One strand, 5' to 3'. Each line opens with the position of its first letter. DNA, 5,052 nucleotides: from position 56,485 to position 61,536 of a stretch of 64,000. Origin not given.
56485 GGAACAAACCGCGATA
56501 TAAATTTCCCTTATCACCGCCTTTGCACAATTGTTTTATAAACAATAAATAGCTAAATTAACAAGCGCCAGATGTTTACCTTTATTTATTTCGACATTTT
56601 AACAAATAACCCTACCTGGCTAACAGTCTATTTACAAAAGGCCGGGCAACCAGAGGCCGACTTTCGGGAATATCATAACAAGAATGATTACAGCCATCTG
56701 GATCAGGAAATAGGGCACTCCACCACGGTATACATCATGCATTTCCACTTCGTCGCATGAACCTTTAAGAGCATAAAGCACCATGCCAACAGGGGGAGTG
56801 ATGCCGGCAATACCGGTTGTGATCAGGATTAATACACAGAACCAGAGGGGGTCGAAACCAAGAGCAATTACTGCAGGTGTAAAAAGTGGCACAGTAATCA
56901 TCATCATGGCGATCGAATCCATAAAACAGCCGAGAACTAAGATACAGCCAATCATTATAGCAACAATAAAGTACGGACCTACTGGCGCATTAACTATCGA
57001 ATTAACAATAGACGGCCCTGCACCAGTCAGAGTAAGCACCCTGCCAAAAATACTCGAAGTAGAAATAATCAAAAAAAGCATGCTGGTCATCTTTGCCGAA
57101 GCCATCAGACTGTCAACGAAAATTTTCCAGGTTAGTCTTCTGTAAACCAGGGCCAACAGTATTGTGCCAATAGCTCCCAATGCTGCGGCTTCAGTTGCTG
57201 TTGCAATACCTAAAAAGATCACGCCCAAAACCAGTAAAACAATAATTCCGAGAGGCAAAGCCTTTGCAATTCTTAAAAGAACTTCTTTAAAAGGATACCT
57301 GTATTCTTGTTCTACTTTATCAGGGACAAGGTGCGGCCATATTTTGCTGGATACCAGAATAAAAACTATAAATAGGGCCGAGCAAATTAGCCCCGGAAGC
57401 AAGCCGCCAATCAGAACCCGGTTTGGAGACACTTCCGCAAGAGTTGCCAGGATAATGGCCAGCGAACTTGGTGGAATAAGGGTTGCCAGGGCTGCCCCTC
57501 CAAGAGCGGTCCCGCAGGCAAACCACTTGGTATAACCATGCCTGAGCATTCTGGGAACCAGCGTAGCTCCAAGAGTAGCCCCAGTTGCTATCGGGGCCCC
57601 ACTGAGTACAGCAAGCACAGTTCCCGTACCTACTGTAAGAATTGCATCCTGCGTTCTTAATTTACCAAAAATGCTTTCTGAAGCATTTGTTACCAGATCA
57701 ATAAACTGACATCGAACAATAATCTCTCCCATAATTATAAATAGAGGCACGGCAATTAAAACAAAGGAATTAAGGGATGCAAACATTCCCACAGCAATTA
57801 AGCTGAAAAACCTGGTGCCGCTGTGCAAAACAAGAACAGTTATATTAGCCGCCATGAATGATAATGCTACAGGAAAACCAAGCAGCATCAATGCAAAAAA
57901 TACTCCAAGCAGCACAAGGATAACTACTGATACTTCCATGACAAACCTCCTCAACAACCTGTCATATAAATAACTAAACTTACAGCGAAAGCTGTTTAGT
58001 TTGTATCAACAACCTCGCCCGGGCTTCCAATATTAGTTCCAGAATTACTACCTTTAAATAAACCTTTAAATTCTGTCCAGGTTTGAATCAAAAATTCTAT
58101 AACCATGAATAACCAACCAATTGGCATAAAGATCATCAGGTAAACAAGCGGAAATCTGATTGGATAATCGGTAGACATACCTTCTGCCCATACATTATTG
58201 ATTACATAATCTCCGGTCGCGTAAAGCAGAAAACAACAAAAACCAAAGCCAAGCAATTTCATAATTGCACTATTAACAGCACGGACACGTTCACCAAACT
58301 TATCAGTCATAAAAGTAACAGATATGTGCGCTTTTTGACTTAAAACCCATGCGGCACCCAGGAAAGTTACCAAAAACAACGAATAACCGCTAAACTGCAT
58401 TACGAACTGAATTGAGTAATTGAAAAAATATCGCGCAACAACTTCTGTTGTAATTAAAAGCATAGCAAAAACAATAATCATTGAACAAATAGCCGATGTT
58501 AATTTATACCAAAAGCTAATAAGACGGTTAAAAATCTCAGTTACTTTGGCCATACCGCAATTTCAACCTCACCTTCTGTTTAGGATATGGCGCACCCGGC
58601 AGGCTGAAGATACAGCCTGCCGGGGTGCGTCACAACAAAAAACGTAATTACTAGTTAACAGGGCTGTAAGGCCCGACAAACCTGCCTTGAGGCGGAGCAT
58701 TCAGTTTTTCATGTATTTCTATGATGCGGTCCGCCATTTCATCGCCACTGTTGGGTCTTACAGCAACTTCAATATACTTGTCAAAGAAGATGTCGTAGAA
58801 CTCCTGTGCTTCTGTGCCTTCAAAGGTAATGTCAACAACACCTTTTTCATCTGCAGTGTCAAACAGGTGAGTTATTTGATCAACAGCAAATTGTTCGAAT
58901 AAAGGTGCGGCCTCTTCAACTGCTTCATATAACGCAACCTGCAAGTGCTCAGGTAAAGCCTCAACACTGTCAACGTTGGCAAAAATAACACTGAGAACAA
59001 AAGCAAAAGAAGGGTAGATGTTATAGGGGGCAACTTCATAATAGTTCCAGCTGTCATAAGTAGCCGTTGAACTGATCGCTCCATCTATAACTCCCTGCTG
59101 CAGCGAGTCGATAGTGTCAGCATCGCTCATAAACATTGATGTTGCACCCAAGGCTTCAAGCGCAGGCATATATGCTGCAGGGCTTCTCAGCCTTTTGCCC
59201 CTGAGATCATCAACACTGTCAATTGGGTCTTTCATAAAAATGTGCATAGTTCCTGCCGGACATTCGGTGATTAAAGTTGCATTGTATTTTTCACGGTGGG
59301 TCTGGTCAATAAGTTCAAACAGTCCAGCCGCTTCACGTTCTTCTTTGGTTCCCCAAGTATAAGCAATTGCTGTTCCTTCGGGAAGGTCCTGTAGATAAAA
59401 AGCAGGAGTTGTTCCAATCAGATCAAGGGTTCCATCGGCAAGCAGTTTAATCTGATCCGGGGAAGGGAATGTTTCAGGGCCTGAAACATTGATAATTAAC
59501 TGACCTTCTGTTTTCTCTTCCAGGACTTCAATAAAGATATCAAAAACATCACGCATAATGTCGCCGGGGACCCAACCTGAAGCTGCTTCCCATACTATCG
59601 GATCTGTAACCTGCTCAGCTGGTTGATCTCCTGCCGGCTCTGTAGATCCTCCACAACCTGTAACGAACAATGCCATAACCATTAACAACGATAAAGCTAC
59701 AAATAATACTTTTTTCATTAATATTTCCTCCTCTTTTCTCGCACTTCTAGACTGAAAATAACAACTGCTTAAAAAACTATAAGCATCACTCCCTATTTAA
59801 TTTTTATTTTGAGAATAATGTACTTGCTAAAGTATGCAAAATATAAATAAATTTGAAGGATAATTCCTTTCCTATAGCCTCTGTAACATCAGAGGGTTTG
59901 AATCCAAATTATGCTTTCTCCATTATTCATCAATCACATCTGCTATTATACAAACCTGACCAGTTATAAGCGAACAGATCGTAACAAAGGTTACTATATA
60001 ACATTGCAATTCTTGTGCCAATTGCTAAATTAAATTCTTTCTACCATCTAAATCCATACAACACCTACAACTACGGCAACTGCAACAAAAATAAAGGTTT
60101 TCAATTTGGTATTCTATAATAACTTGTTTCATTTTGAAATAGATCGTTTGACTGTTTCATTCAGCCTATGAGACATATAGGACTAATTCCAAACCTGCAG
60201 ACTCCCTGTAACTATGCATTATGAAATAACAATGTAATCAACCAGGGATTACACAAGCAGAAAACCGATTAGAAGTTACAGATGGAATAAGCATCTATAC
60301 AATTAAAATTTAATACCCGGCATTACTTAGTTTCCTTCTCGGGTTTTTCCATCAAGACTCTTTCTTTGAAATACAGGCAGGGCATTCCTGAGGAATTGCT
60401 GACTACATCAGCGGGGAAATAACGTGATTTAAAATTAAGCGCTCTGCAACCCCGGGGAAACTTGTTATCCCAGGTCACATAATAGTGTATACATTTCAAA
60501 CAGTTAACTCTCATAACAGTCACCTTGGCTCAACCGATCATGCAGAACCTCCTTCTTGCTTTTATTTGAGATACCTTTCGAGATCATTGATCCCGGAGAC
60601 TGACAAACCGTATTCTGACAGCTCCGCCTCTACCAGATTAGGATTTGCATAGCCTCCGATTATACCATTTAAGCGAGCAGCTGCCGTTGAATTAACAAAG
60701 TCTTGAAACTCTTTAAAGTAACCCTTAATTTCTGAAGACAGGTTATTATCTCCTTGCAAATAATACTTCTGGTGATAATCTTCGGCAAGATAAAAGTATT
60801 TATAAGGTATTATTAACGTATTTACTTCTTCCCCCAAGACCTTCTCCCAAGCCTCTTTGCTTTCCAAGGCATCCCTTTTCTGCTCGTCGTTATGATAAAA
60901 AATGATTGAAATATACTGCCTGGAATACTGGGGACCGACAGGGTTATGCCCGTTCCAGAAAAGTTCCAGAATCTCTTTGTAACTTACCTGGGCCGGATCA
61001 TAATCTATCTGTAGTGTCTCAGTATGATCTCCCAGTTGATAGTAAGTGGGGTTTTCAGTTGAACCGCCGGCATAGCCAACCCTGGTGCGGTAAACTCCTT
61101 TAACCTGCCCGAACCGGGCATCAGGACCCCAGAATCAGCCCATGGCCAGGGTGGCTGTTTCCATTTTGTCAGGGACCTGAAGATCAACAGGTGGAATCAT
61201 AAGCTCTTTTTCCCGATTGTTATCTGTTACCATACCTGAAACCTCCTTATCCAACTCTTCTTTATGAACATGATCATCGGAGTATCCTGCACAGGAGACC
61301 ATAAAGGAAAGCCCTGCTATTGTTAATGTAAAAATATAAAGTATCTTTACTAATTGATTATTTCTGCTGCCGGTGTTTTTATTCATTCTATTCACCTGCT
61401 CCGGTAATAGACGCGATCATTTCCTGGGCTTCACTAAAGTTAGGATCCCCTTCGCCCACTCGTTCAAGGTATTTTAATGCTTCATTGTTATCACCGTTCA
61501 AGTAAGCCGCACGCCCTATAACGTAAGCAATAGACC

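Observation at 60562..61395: In-frame TGA at the catalytic Cys of MsrA: a selenocysteine MsrA that also looks exported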

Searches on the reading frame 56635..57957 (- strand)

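Call 27: search_protein_families(library=pfam, proteins=[window:56635-57957:-], max_evalue=0.001)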
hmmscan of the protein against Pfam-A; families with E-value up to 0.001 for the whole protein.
window:56635-57957:- (441 aa): 1 family
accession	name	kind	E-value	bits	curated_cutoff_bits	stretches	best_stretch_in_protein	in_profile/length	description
PF06808.19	DctM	-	5.7e-76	256.4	23.8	1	17-432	1-412/413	Tripartite ATP-independent periplasmic transporter, DctM component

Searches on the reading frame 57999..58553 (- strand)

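Call 27: search_protein_families(library=pfam, proteins=[window:57999-58553:-], max_evalue=0.001)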
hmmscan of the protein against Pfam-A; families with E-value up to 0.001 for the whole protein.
window:57999-58553:- (185 aa): 1 family
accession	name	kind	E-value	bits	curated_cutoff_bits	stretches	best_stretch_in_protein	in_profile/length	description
PF04290.18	DctQ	-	1.2e-21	77.4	28.3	1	31-163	2-131/132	Tripartite ATP-independent periplasmic transporters, DctQ component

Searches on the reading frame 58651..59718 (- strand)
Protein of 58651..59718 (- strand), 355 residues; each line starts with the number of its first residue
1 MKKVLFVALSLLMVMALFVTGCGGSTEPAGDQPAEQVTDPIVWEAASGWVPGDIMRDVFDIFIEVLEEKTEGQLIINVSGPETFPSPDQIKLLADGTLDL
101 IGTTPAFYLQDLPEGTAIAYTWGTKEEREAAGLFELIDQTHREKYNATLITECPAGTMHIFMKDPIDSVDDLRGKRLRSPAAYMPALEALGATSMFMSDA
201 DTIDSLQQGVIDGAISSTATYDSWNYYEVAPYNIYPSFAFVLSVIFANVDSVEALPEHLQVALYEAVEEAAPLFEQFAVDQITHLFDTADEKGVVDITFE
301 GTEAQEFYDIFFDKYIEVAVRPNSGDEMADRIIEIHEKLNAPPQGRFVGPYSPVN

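Call 27: search_protein_families(library=pfam, proteins=[window:58654-59718:-], max_evalue=0.001)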
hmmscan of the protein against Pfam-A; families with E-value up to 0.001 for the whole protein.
window:58654-59718:- (355 aa): 1 family
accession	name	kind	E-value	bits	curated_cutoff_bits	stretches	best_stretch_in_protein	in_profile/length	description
PF03480.18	DctP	-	6.8e-24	85.1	23.4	1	55-311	11-275/286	Bacterial extracellular solute-binding protein, family 7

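Call 41: find_encoding_contigs(protein=window:58651-59718:-, flank=10000, max_places=4)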
Protein window:58651-59718:- (355 aa): 22 contigs read that carry it; 4 places shown.
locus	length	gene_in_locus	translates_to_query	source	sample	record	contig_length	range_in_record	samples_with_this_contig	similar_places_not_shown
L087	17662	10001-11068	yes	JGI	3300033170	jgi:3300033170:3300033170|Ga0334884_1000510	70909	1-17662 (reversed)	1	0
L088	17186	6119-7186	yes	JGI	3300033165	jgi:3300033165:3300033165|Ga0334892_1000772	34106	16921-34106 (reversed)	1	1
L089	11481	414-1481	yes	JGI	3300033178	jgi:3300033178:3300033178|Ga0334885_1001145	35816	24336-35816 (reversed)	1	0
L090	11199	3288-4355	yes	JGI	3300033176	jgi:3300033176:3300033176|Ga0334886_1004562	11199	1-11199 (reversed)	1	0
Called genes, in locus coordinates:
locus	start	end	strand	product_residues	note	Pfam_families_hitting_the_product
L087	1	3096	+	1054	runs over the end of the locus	PF13401:AAA_22 (faint), PF25873:WHD_MalT, PF07719:TPR_2 (faint), PF12895:ANAPC3 (faint), PF13176:TPR_7 (faint), PF13181:TPR_8 (faint), PF13424:TPR_12 (weak), PF03704:BTAD, +6 more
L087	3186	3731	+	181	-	-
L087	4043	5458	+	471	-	-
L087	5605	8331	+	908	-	PF04932:Wzy_C, PF07719:TPR_2 (faint), PF13428:TPR_14 (faint)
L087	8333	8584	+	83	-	-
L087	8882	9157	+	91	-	-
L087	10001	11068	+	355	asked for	PF03480:DctP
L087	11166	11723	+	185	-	PF04290:DctQ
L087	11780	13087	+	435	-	PF06808:DctM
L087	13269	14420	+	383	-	PF00465:Fe-ADH, PF13685:Fe-ADH_2, PF25137:ADH_Fe_C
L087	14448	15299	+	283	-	PF00753:Lactamase_B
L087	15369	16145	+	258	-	PF00106:adh_short, PF08659:KR, PF13460:NAD_binding_10 (weak), PF13561:adh_short_C2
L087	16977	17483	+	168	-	PF04290:DctQ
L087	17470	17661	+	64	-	?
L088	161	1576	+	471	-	-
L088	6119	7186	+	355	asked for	PF03480:DctP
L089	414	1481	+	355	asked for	PF03480:DctP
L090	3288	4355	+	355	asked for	PF03480:DctP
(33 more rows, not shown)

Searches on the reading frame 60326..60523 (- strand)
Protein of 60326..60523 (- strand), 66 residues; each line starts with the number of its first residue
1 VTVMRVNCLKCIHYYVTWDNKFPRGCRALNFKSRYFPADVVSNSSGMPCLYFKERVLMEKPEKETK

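Call 27: search_protein_families(library=pfam, proteins=[window:60326-60523:-], max_evalue=0.001)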
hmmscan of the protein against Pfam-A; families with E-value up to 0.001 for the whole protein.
window:60326-60523:- (66 aa): 0 families

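Call 54: search_protein_families(library=ncbifam, proteins=[window:60326-60523:-], max_evalue=0.01)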
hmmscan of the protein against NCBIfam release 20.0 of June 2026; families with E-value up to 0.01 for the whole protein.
seq(66 aa): 0 families

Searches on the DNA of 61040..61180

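Call 51: search_rna_families(source=window, start=61040, end=61180, threshold=evalue, max_evalue=10, show_alignments=3)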
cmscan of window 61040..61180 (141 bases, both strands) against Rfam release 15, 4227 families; matches with E-value up to 10: 2.
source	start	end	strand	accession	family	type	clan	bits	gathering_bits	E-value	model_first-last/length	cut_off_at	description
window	61133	61158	-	RF01142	sR19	Gene; snRNA; snoRNA; CD-box;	-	8.4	45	6.5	48-63/63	no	Small nucleolar RNA sR19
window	61126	61180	-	RF01071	OLE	Gene;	-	7.2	50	3.8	496-550/616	5'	Ornate Large Extremophilic RNA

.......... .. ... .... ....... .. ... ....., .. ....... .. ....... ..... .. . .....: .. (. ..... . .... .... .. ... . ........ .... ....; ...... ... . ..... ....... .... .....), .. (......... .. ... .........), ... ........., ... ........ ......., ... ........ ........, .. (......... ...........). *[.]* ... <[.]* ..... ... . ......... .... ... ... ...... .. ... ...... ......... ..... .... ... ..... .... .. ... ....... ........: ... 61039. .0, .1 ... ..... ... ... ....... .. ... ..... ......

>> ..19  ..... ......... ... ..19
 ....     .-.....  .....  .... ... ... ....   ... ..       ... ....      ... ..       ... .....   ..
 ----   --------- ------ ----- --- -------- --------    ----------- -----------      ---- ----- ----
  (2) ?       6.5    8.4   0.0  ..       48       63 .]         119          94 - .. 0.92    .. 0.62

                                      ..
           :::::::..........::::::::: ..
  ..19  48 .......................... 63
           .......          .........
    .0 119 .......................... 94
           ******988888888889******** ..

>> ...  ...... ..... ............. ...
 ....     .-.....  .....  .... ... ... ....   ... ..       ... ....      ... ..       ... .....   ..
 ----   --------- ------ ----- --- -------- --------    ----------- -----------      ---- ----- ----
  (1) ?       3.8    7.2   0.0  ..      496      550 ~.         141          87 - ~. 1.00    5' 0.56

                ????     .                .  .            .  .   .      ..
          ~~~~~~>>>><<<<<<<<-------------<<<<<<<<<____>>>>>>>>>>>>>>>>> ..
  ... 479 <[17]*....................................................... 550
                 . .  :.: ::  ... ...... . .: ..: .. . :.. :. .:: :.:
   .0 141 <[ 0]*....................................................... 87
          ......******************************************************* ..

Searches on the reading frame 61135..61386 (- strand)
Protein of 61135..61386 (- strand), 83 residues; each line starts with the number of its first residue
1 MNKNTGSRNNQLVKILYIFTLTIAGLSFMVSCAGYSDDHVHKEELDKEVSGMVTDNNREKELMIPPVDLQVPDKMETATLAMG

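Call 64: find_encoding_contigs(protein=window:61135-61386:-, flank=1200, max_places=10)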
Protein window:61135-61386:- (83 aa): 23 contigs read that carry it; 6 places shown.
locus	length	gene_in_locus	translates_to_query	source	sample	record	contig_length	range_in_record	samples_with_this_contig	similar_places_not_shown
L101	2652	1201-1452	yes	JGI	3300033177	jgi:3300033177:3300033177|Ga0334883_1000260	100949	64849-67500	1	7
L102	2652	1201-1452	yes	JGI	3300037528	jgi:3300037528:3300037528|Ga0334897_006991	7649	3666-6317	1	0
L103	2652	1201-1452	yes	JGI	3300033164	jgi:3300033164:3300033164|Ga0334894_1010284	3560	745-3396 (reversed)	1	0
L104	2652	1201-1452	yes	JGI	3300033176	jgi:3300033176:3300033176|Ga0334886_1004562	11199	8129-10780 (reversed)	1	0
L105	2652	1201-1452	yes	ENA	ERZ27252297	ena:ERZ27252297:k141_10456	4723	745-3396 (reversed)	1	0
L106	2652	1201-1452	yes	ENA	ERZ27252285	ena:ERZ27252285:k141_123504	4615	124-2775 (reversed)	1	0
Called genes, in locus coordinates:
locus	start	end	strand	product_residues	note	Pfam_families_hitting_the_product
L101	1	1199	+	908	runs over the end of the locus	PF04932:Wzy_C, PF07719:TPR_2 (faint), PF13428:TPR_14 (faint)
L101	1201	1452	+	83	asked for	-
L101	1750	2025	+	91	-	-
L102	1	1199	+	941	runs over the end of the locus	PF04932:Wzy_C, PF07719:TPR_2 (faint), PF13428:TPR_14 (faint)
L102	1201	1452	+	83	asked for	-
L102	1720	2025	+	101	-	-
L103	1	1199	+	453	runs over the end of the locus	?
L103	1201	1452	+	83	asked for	-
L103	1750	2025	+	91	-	-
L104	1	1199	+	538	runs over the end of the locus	?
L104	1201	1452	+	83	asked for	-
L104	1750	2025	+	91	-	-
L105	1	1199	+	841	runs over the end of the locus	?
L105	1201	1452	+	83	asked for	-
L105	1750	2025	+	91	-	-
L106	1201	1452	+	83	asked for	-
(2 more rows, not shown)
